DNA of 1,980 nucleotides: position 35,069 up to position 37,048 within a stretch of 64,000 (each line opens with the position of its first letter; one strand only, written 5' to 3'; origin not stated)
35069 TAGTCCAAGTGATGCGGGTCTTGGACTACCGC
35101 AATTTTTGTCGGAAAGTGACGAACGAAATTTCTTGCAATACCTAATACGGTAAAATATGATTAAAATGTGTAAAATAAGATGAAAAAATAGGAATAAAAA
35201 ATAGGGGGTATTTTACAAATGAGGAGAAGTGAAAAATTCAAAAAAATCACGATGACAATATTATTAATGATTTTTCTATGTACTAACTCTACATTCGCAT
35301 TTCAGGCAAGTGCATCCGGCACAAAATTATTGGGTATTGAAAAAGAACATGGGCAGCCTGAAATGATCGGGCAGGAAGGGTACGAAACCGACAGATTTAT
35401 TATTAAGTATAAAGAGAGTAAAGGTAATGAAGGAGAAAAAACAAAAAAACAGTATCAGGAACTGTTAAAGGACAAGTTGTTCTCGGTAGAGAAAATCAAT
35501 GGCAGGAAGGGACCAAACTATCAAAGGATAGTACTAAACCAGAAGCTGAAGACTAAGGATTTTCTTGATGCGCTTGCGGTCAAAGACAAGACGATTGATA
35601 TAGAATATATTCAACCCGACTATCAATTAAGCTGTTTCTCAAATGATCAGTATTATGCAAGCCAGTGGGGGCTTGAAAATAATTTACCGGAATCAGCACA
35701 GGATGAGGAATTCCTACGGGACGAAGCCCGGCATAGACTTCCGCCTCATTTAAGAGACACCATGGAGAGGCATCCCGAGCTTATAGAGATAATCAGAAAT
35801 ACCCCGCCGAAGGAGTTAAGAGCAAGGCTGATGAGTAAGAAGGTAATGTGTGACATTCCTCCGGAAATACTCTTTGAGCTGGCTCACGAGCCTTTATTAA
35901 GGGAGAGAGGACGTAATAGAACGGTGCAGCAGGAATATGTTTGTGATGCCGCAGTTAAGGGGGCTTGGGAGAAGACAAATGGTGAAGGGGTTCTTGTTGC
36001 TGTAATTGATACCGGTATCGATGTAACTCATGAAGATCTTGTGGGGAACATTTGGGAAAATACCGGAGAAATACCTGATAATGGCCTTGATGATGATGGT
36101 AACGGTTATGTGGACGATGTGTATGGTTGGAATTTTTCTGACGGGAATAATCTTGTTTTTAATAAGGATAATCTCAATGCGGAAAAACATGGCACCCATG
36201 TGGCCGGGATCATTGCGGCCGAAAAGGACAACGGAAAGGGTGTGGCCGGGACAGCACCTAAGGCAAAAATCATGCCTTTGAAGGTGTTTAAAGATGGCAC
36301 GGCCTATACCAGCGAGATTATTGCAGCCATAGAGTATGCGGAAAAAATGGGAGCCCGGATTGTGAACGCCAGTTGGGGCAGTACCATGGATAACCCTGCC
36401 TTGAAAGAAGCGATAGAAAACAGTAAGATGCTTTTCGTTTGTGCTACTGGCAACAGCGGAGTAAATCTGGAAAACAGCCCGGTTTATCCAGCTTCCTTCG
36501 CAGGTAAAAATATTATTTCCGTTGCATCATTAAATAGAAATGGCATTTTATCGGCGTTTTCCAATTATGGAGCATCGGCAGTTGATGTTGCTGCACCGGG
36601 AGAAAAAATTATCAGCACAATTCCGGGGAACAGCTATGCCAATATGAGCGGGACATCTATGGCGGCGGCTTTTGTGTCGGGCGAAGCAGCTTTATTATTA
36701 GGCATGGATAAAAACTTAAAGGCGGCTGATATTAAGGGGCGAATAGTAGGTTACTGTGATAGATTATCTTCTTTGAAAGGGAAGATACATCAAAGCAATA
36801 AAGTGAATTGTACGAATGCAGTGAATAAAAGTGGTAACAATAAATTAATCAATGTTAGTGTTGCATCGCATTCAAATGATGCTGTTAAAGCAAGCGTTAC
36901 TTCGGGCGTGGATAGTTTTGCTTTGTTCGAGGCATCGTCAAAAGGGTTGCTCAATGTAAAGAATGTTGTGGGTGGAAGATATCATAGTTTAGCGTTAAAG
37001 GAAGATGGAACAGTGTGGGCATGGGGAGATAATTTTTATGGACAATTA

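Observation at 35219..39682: Second giant secreted protein shares the subtilase head but carries 14 RCC1 blades instead of Kelch/RHS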

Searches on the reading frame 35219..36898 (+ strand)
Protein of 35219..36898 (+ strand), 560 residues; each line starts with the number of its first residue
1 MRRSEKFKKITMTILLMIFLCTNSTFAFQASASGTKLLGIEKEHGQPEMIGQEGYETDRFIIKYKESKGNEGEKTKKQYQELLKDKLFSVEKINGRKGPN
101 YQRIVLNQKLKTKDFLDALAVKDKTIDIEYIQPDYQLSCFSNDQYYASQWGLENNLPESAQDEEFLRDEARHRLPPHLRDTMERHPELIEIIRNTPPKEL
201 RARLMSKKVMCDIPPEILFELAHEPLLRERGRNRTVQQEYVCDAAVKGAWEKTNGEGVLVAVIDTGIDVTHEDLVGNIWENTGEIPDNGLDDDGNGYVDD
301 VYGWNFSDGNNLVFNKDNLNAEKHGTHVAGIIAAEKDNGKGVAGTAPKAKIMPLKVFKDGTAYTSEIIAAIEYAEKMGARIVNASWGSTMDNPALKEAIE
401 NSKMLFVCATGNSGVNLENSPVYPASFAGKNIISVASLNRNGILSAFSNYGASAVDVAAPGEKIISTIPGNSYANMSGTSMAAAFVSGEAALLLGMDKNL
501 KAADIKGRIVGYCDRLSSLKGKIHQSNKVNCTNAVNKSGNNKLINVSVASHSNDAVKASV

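Call 15: find_homologous_proteins(query=window:35219-36898:+, max_evalue=1e-10)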
Query window:35219-36898:+ (560 aa): 7660 proteins with E <= 1e-10 among 8000 candidates; the best 120 are listed.
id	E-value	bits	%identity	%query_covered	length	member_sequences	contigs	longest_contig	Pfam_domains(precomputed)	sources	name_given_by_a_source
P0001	1.6e-159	550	54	88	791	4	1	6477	PF00415.25,PF13540.13,PF00082.28,PF25390.2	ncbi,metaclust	ncbi:S8 family serine peptidase, partial [Ruminiclostridium cellobioparum]|metaclust:status=active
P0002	2.4e-154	533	49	88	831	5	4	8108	PF00415.25,PF13540.13,PF00082.28,PF25390.2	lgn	-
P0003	9.7e-151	521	52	88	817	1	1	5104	PF00415.25,PF13540.13,PF00082.28,PF25390.2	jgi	-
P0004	6.6e-133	462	60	55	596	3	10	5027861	PF00082.28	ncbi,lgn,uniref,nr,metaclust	ncbi:peptidase S8 and S53 subtilisin kexin sedolisin [Ruminiclostridium papyrosolvens DSM 2782]|unir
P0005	3.8e-131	457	59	57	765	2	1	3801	PF00082.28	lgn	-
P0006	3.9e-129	450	43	98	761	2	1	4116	PF00082.28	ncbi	-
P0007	3.1e-128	447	48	88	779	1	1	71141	PF00415.25,PF13540.13,PF25384.2,PF00082.28,PF25390.2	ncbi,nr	ncbi:MAG: S8 family serine peptidase, partial [Desulfosporosinus sp.]|nr:S8 family serine peptidase 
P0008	1.0e-127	445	49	86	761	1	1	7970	PF00082.28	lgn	-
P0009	1.1e-125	438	46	89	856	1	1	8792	PF07646.22,PF13964.13,PF25210.2,PF00041.28,PF00082.28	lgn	-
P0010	2.3e-123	431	45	89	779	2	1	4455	PF00041.28,PF00082.28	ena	-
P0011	1.5e-122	428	47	87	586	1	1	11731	PF00082.28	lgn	-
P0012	1.3e-120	422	59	53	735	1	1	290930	PF00082.28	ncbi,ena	-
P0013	1.9e-119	418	52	65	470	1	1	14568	PF00082.28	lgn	-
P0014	2.2e-118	414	54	57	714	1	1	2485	PF00082.28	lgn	-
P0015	1.5e-116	408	61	56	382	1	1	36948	PF00082.28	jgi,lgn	jgi:subtilisin family serine protease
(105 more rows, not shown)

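Call 22: find_related_loci(query=A1, collection=genome_contigs, flank=10000)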
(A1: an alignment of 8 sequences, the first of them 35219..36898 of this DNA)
Query A1 (560 aa) in genome_contigs; peptide patterns used: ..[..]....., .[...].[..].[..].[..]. (x = any residue, [..] = any of these).
163 stretches matched a pattern; 126 encode a relative of the query (tblastn E <= 1e-3); the best 80 are kept; 78 distinct loci.
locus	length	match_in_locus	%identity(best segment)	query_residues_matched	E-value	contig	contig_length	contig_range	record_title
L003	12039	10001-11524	63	46-552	0e+0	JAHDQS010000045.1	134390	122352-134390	MAG: Clostridia bacterium isolate SM3-B6.2 k141_37285, whole genome shotgun sequence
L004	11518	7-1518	54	45-546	4e-174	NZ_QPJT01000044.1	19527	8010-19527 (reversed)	Anaerobacterium chartisolvens strain DSM 27016 Ga0244570_144, whole genome shotgun sequence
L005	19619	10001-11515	53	38-550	9e-172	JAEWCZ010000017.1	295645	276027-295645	MAG: Bacillota bacterium isolate OH_PBB_78 k127_1015317, whole genome shotgun sequence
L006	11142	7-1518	53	45-546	5e-171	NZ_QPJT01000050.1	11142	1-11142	Anaerobacterium chartisolvens strain DSM 27016 Ga0244570_150, whole genome shotgun sequence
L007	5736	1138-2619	55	55-550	1e-171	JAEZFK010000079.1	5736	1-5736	MAG: Bacillota bacterium isolate OH_CBrB_49 k127_2447442, whole genome shotgun sequence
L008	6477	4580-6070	54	55-547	4e-169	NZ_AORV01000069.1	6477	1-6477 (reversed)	Ruminiclostridium cellobioparum subsp. termitidis CT1112 Ct_contig00083, whole genome shotgun sequence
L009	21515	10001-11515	52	51-546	2e-161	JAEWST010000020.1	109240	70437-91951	MAG: Bacillota bacterium isolate OH_SDB_116 k127_867241, whole genome shotgun sequence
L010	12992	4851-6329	55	45-535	2e-163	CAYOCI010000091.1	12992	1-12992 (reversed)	MAG TPA_asm: uncultured Clostridia bacterium isolate binchicken_co158_4 genome assembly, contig: NODE_4180_length_12992_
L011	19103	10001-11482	53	56-546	7e-158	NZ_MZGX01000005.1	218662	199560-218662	Ruminiclostridium hungatei strain DSM 14427 CLHUN_contig000005, whole genome shotgun sequence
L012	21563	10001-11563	49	43-547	5e-156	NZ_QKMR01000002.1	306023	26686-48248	Ruminiclostridium sufflavum DSM 19573 Ga0056032_scaffold00002.2, whole genome shotgun sequence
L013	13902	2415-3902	51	51-547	1e-155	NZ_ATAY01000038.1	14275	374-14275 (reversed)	Ruminiclostridium papyrosolvens C7 contig00046, whole genome shotgun sequence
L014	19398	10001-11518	53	55-550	6e-155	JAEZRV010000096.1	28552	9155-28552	MAG: Bacillota bacterium isolate OH_PDB_205 k127_588773, whole genome shotgun sequence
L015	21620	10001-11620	49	55-537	1e-152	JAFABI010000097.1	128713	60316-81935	MAG: Bacillota bacterium isolate OH_SBB_121 k127_300027, whole genome shotgun sequence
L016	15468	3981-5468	50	51-547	2e-149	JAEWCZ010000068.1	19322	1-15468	MAG: Bacillota bacterium isolate OH_PBB_78 k127_1374544, whole genome shotgun sequence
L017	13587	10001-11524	48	53-537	5e-141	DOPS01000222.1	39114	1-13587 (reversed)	MAG TPA_asm: Desulfosporosinus sp. isolate UBA8488 contig_449, whole genome shotgun sequence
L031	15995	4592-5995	40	38-543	4e-115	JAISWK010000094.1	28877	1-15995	MAG: Gracilibacteraceae bacterium isolate Nc350_bin127 k119_2418991, whole genome shotgun sequence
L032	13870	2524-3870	43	56-546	3e-114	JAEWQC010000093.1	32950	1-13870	MAG: Bacillota bacterium isolate OH_SBrB_125 k127_792459, whole genome shotgun sequence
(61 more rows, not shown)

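Call 30: search_protein_families(library=pfam, proteins=[L013:1926-6458:+, L013:6734-7600:+, L013:7600-13119:+, L013:13151-13423:+, L031:194-4243:+, L031:4250-15328:+], max_evalue=0.01)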
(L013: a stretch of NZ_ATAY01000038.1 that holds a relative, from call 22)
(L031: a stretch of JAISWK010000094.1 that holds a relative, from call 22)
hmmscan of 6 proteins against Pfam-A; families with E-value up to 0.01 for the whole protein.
L013:1926-6458:+ (1511 aa): 6 families
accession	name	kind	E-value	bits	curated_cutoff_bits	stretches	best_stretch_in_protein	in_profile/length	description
PF25390.1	WD40_RLD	-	7.1e-233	772.8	150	4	991-1292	31-347/363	RCC1-like domain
PF13540.12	RCC1_2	-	2.2e-148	479.4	22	14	1145-1174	1-30/30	Regulator of chromosome condensation (RCC1) repeat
PF00415.24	RCC1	-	1.8e-147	480.3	21.7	13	858-905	1-50/50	Regulator of chromosome condensation (RCC1) repeat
PF00082.27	Peptidase_S8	-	4.6e-56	190.7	21.8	1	367-625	1-273/288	Subtilase family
PF25384.1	Alsin_RLD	-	2.6e-32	113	100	2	756-822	242-310/405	Alsin RCC1-like domain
PF00041.27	fn3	-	6.5e-05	23.5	25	1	49-122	9-83/84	Fibronectin type III domain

L013:6734-7600:+ (289 aa): 0 families

L013:7600-13119:+ (1840 aa): 2 families
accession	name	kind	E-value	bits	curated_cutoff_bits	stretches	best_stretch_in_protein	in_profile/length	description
PF05593.20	RHS_repeat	-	1.2e-40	137.6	22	4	1333-1359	3-29/38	RHS Repeat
PF20148.4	DUF6531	-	0.00069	20.3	24.1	1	63-98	3-36/74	Domain of unknown function (DUF6531)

L013:13151-13423:+ (91 aa): 0 families

L031:194-4243:+ (1350 aa): 5 families
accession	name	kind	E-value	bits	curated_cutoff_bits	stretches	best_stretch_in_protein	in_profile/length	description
PF25390.1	WD40_RLD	-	6.3e-174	578.9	150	4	665-953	31-330/363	RCC1-like domain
PF00415.24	RCC1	-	1.8e-103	339.4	21.7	10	1136-1183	1-50/50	Regulator of chromosome condensation (RCC1) repeat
PF13540.12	RCC1_2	-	4.8e-98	319.3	22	12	1262-1289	1-28/30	Regulator of chromosome condensation (RCC1) repeat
PF00082.27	Peptidase_S8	-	1.7e-41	142.8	21.8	1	286-559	3-274/288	Subtilase family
PF25384.1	Alsin_RLD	-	3e-12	47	100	0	718-778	275-333/405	Alsin RCC1-like domain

L031:4250-15328:+ (3693 aa): 13 families
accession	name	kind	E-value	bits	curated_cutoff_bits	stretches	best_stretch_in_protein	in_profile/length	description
PF01344.31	Kelch_1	-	3e-115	375.6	20.1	11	664-708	1-46/46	Kelch motif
PF05593.20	RHS_repeat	-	2.1e-106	347.1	22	14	2477-2510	1-34/38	RHS Repeat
PF13964.12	Kelch_6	-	3.1e-79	259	25.3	9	665-711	2-50/50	Kelch motif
PF24681.1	Kelch_KLHDC2_KLHL20_DRC7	-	2.4e-65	220.4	50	4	1235-1440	4-220/221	KLHDC2/KLHL20/DRC7 Kelch-repeats domain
PF25210.1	Kelch_FKB95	-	3.3e-65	220.8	70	6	607-730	22-151/268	FKB95, Kelch-repeats domain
PF13418.12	Kelch_4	-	3.5e-55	184.2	21.6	4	664-709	1-49/49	Galactose oxidase, central domain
PF00082.27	Peptidase_S8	-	5e-54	184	21.8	1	292-562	1-286/288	Subtilase family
PF07646.21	Kelch_2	-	1.6e-51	170.1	21.3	4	665-708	2-48/48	Kelch motif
PF13415.12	Kelch_3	-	5e-43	144.9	22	5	1289-1334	1-47/48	Galactose oxidase, central domain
PF24981.1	Beta-prop_ATRN-LZTR1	-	3.9e-42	144.9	50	4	1292-1417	1-139/289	Attractin/LZTR1 beta-propeller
PF24996.1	NANM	-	6.7e-33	114.4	45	6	1263-1346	36-126/350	N-acetylneuraminate epimerase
PF13854.13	Kelch_HCF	-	8.3e-11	42.2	113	1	1226-1360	14-155/345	Host cell factor, Kelch-repeats domain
PF20148.4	DUF6531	-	6.5e-08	33.2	24.1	1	1473-1540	8-72/74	Domain of unknown function (DUF6531)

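Call 55: search_solved_structures(query=window:35219-36898:+, max_evalue=1e-20)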
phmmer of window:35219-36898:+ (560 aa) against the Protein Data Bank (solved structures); distinct sequences matched with E-value up to 1e-20: 65 (the best 60 are shown).
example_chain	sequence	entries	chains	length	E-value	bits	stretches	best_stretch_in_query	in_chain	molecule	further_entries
3vv3_A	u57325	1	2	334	6.1e-57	196.7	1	245-534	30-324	Deseasin MCP-01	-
1dbi_A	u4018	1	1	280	1.6e-37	132.6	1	316-535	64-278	AK.1 SERINE PROTEASE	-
1thm_A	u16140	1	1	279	4.3e-37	131.2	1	249-535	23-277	THERMITASE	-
1tec_E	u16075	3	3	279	4.8e-37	131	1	249-535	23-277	THERMITASE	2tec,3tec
7xr8_A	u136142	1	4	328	4.7e-32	114.6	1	261-496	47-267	Major intracellular serine protease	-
7y6m_C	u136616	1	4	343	2.4e-31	112.2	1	254-496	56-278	Intracellular serine protease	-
1c3l_A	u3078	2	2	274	3.1e-30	108.6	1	318-515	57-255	SUBTILISIN-CARLSBERG | Subtilisin Carlsberg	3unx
3qtl_A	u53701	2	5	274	3.3e-30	108.4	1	318-515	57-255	Subtilisin-like serin protease | KerA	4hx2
4gi3_A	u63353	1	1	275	3.4e-30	108.4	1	318-515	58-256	KerA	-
1scn_E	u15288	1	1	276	3.6e-30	108.4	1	318-516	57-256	SUBTILISIN CARLSBERG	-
1af4_A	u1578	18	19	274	4.1e-30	108.1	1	318-515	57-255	SUBTILISIN CARLSBERG | SUBTILISIN CARLSBERG, TYPE VIII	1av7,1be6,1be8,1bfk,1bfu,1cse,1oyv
1yu6_A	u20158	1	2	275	4.1e-30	108.1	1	318-515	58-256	Subtilisin Carlsberg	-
1sel_A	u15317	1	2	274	1.4e-29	106.4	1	318-515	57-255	SELENOSUBTILISIN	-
1avt_A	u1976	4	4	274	1.4e-29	106.4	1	318-515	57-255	SUBTILISIN CARLSBERG, TYPE VIII | KerA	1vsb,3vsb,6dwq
1bh6_A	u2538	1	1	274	3e-28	102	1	318-513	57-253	SUBTILISIN DY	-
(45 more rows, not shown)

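Call 58: search_protein_families(library=pfam, proteins=[L032:8610-12182:+, L010:7280-8512:+, L013:6081-6458:+], max_evalue=1)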
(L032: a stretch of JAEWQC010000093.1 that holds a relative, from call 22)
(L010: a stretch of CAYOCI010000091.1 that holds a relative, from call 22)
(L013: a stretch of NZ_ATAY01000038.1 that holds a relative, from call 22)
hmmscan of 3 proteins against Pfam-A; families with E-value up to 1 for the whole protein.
L032:8610-12182:+ (1191 aa): 11 families
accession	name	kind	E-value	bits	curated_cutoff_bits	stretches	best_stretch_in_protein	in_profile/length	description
PF00041.27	fn3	-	3e-45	152.8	25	7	580-657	2-83/84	Fibronectin type III domain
PF16656.11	Pur_ac_phosph_N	-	2.7e-10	41.1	30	1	590-658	23-92/93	Purple acid Phosphatase, N-terminal domain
PF25059.1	FN3_DSCAM-DSCAML_C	-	1.4e-05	25.7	39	1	451-489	43-81/89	DSCAM/DSCAML C-terminal Fn3-like domain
PF16383.10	DUF4992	-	3.5e-05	24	29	1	481-535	37-91/183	Domain of unknown function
PF25788.1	Ig_Rha78A_N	-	0.00013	22.6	27.4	0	617-657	58-99/105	Rha78A-like, N-terminal immunoglobulin domain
PF01108.23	Tissue_fac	-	0.0003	21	27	1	573-618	15-63/107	Tissue factor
PF21027.3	Sde0182_C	-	0.033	15.2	27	0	234-299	10-75/83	Cellulose-binding protein Sde0182, C-terminal domain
PF23608.1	Ig_ILCR1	-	0.036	14.6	27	0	351-379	60-88/114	ILCR1 Ig-like domain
PF21910.2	GH85_C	-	0.044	14.7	27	0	503-526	12-35/95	GH85 endohexosaminidases, C-terminal domain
PF10179.15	NDNF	-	0.15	12.5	27.3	0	452-490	88-123/127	Neuron-derived neurotrophic factor, first Fn(III) domain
PF25523.1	Ig_RIMBP2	-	0.21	12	27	0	996-1021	3-30/105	RIMBP2-like, immunoglobulin-like domain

L010:7280-8512:+ (411 aa): 9 families
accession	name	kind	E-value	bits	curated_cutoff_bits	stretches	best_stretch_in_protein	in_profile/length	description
PF25390.1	WD40_RLD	-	1.6e-22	80.8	150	1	55-132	213-291/363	RCC1-like domain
PF00415.24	RCC1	-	4.3e-21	75.7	21.7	2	56-102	2-50/50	Regulator of chromosome condensation (RCC1) repeat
PF13540.12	RCC1_2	-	3.4e-15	55.8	22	2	89-118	1-30/30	Regulator of chromosome condensation (RCC1) repeat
PF00041.27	fn3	-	2.1e-07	31.5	25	1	218-285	11-75/84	Fibronectin type III domain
PF25384.1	Alsin_RLD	-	1.9e-05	24.6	100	1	58-121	244-309/405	Alsin RCC1-like domain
PF25059.1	FN3_DSCAM-DSCAML_C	-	7.2e-05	23.5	39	1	260-296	46-82/89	DSCAM/DSCAML C-terminal Fn3-like domain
PF16656.11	Pur_ac_phosph_N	-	0.0098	16.9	30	1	215-291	8-91/93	Purple acid Phosphatase, N-terminal domain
PF25788.1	Ig_Rha78A_N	-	0.011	16.5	27.4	1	217-295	34-100/105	Rha78A-like, N-terminal immunoglobulin domain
PF05593.20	RHS_repeat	-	0.13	13.1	22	0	104-119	13-28/38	RHS Repeat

L013:6081-6458:+ (126 aa): 0 families
